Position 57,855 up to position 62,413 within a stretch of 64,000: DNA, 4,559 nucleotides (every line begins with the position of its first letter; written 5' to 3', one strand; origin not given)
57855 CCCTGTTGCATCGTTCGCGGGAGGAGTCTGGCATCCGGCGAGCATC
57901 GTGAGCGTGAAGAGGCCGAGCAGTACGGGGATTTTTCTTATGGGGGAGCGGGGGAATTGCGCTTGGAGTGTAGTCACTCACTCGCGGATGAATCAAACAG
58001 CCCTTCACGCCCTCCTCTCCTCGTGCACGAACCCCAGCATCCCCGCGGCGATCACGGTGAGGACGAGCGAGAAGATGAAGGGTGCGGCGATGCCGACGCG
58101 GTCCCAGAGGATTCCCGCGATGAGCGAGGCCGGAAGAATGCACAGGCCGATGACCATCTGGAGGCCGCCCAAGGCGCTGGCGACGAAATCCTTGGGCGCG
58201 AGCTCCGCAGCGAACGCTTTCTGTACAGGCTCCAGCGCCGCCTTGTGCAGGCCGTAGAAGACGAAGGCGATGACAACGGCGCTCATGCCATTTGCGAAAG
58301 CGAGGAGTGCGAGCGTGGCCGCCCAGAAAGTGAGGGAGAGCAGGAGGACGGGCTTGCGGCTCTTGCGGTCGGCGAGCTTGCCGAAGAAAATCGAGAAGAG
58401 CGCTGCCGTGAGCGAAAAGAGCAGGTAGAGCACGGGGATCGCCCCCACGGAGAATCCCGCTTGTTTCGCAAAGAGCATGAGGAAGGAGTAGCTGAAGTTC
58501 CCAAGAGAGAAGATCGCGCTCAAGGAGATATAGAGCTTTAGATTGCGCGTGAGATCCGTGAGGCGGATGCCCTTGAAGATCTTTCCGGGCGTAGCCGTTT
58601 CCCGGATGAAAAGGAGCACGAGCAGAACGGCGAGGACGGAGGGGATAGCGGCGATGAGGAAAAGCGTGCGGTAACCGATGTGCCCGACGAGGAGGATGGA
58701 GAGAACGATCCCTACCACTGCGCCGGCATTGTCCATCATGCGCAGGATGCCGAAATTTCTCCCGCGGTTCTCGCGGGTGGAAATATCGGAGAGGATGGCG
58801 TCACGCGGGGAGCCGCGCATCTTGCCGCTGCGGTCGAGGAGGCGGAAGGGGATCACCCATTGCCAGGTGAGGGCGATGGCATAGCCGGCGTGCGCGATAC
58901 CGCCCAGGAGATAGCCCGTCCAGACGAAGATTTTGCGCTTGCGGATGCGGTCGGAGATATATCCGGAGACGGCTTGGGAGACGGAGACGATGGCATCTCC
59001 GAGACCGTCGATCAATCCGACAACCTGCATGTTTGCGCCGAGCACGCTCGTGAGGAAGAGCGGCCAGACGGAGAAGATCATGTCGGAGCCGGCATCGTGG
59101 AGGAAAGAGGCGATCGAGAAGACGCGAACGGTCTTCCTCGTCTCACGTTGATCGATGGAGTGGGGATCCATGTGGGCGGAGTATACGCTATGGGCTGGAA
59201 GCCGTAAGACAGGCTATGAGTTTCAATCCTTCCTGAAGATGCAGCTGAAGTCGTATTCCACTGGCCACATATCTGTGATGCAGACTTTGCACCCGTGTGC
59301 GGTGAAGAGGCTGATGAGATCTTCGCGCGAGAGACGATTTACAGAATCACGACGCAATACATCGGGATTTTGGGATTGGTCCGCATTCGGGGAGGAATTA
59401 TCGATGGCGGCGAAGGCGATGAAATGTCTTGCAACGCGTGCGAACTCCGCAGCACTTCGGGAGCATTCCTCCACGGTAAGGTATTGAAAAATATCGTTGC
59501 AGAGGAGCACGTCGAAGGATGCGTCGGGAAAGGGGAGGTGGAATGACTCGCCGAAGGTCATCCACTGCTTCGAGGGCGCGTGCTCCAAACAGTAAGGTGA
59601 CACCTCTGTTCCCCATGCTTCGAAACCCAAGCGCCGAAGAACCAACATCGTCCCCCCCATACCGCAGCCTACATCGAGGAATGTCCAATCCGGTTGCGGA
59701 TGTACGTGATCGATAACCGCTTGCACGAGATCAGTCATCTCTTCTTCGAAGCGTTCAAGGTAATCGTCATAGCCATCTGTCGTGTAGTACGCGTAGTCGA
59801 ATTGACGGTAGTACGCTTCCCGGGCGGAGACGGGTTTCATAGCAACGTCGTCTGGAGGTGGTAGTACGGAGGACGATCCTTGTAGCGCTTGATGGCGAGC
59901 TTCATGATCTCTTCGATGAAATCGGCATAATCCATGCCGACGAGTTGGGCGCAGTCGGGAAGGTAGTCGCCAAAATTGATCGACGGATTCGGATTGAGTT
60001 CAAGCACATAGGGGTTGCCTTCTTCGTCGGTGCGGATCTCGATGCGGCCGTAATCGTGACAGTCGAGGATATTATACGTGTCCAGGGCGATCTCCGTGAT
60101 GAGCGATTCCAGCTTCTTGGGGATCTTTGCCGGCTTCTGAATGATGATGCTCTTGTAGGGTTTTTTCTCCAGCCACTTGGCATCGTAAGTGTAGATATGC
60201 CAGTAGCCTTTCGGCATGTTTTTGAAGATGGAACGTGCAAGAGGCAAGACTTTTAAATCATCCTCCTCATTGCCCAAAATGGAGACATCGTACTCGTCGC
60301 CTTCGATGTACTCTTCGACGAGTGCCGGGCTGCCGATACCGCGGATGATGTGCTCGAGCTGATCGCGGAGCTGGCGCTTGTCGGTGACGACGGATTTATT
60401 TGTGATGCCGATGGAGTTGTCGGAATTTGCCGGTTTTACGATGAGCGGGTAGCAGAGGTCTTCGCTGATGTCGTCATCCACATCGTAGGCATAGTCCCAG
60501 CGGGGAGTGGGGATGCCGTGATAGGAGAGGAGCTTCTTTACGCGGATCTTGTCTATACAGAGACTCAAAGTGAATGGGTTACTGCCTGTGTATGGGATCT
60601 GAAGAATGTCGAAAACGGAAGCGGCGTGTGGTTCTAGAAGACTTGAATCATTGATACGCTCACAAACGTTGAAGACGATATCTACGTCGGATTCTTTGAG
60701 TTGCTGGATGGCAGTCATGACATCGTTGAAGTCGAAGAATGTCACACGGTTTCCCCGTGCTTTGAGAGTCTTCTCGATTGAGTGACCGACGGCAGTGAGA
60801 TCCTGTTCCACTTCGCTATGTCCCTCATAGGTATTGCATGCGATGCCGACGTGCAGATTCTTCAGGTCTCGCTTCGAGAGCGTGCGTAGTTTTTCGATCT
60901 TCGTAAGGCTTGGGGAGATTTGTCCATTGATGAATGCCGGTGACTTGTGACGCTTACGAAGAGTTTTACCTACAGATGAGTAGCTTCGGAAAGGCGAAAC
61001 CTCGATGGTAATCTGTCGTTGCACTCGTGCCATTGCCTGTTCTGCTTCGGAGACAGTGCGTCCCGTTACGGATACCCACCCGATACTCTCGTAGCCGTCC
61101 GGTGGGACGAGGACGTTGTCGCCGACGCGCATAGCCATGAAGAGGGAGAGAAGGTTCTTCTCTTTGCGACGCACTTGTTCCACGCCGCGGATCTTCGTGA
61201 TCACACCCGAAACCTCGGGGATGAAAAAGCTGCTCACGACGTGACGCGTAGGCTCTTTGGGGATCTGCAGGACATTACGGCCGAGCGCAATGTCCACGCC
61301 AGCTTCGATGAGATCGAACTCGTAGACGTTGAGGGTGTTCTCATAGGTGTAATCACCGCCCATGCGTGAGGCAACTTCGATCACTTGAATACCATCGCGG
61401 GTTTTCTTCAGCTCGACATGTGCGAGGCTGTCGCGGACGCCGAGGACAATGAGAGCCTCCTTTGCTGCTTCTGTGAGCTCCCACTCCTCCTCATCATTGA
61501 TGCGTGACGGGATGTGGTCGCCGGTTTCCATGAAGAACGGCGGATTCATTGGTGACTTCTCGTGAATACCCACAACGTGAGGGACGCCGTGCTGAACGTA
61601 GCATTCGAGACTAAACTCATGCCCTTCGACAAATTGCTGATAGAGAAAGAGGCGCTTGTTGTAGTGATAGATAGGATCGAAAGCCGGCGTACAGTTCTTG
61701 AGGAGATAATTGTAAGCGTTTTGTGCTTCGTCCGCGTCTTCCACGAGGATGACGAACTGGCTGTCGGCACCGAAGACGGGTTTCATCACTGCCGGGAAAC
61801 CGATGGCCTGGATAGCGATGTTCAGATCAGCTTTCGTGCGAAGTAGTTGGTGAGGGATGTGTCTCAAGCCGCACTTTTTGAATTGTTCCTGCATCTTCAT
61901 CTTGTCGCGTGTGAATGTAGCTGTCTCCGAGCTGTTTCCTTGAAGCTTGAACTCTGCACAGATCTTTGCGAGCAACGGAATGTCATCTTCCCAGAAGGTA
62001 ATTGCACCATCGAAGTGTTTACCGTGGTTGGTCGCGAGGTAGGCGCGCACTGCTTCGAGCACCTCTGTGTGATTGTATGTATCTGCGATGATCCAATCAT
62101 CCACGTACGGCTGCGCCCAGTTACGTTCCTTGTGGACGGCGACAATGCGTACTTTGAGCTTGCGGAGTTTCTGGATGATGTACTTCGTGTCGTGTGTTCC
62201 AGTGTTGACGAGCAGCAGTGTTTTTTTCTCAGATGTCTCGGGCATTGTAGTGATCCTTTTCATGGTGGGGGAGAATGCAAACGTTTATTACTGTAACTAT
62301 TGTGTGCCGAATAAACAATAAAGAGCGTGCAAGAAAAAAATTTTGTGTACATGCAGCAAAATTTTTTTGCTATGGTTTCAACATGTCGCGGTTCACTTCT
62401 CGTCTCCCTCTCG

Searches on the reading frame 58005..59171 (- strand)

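Call 86: search_protein_families(library=pfam, proteins=[window:58005-59171:-])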
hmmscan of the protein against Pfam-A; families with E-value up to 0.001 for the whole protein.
window:58005-59171:- (388 aa): 3 families
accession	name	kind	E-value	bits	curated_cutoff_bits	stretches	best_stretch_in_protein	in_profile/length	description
PF07690.21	MFS_1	-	9.4e-45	153.5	33.4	2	19-230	2-223/347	Major Facilitator Superfamily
PF12832.13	MFS_1_like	-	6.8e-07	29.1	25.2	1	36-366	22-372/373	MFS_1 like family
PF00083.30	Sugar_tr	-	7.9e-06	25.4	22.3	0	249-382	52-191/452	Sugar (and other) transporter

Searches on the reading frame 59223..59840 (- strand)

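Call 86: search_protein_families(library=pfam, proteins=[window:59223-59840:-])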
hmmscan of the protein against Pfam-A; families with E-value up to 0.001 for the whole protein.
window:59223-59840:- (205 aa): 5 families
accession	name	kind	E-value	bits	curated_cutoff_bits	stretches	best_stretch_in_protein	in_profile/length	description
PF08241.18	Methyltransf_11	-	1.1e-12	48.8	21.2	1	55-138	1-88/95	Methyltransferase domain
PF13649.12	Methyltransf_25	-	3.7e-11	44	27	1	55-138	2-94/97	Methyltransferase domain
PF13489.12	Methyltransf_23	-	2.3e-07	31.2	27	1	30-186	4-161/164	Methyltransferase domain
PF08242.18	Methyltransf_12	-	1.4e-05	26.1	30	1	55-132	1-87/98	Methyltransferase domain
PF13847.12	Methyltransf_31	-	0.0001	22.4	27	1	52-147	5-111/145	Methyltransferase domain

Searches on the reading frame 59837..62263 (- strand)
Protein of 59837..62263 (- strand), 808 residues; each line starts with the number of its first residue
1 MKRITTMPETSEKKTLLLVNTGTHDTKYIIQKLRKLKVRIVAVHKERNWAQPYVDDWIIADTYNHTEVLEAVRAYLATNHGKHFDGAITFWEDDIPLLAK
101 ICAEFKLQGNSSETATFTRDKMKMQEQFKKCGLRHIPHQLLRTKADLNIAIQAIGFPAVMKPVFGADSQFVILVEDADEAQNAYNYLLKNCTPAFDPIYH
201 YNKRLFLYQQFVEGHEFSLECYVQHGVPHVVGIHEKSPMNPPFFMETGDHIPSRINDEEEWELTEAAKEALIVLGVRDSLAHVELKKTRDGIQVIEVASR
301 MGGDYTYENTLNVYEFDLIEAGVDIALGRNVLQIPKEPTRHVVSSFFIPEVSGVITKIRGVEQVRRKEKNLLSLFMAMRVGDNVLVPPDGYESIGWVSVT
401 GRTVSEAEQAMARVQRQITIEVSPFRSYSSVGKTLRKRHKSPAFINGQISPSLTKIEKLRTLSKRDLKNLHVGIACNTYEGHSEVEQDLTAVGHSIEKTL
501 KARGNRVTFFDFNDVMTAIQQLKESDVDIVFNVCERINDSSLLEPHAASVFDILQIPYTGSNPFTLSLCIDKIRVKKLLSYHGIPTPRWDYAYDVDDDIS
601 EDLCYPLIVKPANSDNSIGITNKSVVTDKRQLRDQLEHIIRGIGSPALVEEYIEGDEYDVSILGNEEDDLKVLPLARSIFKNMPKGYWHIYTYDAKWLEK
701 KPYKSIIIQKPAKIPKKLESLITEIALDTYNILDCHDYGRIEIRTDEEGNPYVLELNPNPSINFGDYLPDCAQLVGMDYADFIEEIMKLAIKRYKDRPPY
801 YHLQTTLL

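Call 86: search_protein_families(library=pfam, proteins=[window:59837-62263:-])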
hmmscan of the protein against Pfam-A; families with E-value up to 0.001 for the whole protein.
window:59837-62263:- (808 aa): 8 families
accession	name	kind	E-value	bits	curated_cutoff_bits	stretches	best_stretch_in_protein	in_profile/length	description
PF07478.18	Dala_Dala_lig_C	-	1.2e-32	113.5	24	1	593-787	24-203/204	D-ala D-ala ligase C-terminus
PF13535.11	ATP-grasp_4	-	7.2e-29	100.9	27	2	154-305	1-157/160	ATP-grasp domain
PF02655.19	ATP-grasp_3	-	4.1e-20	72.9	23.2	2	119-303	2-159/160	ATP-grasp domain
PF18603.7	LAL_C2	-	1.5e-12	48.1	29.4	1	346-422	2-77/78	L-amino acid ligase C-terminal domain 2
PF08443.16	RimK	-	6.6e-08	32.8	21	0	118-186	1-71/188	RimK-like ATP-grasp domain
PF02222.28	ATP-grasp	-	0.00012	22.3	27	0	128-189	3-65/179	ATP-grasp domain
PF15632.11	ATPgrasp_Ter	-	0.00047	20.4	29.1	0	207-333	6-115/131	ATP-grasp in the biosynthetic pathway with Ter operon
PF02786.22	CPSase_L_D2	-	0.00056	19.9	19.8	0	120-329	1-206/211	Carbamoyl-phosphate synthase L chain, ATP binding domain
